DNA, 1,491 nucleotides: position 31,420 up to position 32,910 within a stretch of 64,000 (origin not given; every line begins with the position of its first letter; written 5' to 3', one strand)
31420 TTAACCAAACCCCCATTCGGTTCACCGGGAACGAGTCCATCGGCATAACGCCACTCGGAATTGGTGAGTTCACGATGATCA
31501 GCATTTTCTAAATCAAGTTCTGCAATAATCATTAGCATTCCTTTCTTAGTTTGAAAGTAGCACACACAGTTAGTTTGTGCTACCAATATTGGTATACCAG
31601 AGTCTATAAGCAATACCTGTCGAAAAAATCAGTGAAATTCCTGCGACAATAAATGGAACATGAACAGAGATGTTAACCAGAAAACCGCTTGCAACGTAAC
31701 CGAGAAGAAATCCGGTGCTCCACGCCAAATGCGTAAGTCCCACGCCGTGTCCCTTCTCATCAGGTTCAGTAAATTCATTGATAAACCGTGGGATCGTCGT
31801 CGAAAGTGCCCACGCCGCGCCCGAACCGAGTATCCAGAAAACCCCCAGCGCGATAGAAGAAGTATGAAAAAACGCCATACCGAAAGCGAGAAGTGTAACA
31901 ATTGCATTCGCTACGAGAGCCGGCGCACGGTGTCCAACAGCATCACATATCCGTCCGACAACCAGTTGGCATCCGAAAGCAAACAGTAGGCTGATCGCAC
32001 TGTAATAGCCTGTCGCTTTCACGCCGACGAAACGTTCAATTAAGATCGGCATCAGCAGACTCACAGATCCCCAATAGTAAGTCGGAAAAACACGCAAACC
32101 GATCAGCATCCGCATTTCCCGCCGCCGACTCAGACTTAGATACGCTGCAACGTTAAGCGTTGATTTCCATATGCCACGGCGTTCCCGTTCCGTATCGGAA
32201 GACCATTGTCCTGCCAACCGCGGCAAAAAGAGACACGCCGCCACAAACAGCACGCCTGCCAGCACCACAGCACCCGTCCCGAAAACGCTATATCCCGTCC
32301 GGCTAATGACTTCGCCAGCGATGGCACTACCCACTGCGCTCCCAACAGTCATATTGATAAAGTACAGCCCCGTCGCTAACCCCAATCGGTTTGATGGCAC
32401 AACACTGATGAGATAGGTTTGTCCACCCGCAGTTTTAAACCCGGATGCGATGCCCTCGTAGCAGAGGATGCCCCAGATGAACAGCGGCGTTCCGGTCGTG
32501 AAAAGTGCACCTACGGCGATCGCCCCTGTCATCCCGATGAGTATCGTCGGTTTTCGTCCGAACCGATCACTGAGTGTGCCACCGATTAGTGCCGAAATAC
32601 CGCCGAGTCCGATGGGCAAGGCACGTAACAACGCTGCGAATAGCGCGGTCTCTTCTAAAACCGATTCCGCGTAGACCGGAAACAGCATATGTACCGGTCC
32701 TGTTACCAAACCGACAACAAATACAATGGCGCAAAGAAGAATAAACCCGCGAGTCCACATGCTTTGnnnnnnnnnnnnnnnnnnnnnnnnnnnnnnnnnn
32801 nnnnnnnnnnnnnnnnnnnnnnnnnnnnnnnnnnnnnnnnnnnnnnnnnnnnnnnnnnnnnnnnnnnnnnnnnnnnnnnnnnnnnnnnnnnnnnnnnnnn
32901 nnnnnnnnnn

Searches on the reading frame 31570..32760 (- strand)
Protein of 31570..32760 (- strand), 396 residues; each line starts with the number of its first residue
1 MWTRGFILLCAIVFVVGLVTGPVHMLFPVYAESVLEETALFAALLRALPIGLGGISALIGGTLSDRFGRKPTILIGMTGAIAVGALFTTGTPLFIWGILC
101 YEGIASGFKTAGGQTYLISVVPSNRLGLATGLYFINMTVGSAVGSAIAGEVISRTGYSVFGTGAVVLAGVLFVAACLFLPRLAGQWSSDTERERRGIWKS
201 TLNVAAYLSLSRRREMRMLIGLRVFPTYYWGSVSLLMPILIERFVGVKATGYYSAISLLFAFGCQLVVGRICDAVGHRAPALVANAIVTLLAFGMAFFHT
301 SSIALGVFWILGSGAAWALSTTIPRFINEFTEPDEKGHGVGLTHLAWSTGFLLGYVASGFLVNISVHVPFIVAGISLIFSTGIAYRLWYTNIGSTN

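Call 49: search_protein_families(library=pfam, proteins=[window:31570-32760:-], max_evalue=0.00001)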
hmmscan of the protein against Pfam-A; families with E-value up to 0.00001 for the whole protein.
window:31570-32760:- (396 aa): 2 families
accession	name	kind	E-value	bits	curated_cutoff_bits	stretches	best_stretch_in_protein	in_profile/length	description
PF07690.21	MFS_1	-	2.2e-34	119.3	33.4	2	12-322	4-317/347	Major Facilitator Superfamily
PF00083.30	Sugar_tr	-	8.7e-07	28.6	22.3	1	254-374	49-178/452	Sugar (and other) transporter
